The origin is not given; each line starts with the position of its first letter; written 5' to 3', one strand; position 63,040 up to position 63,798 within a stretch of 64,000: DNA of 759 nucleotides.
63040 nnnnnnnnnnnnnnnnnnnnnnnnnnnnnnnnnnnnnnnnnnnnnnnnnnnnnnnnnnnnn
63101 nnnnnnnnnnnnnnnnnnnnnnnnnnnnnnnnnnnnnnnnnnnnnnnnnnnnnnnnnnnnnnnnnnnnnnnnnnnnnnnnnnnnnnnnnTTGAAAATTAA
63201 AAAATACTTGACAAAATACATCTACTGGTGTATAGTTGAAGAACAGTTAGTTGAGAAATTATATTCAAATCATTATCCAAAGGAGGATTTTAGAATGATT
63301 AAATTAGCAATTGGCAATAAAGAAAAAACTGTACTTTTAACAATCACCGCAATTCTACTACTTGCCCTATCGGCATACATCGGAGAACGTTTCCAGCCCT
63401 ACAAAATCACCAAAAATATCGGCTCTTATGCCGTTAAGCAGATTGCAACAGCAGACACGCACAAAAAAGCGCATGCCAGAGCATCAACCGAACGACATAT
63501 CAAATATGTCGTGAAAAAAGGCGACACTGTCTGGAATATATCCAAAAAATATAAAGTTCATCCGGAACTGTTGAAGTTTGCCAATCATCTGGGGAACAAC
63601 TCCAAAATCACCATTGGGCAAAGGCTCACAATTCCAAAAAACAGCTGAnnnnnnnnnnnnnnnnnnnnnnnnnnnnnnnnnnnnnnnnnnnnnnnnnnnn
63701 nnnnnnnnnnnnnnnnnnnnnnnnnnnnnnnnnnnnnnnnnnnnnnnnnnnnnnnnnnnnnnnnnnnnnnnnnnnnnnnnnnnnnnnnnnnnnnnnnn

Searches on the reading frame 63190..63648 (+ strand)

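Call 93: search_protein_families(library=pfam, max_evalue=0.01, proteins=[window:63190-63648:+])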
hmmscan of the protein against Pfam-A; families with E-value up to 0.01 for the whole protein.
window:63190-63648:+ (152 aa): 2 families
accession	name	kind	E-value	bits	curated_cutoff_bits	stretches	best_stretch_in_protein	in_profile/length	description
PF01476.26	LysM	-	1.3e-13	51.1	20.9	1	106-149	1-43/43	LysM domain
PF23473.1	LysM3_LYK4_5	-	0.00079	19.9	29.3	1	106-140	5-38/48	LYK4/5 LysM3 domain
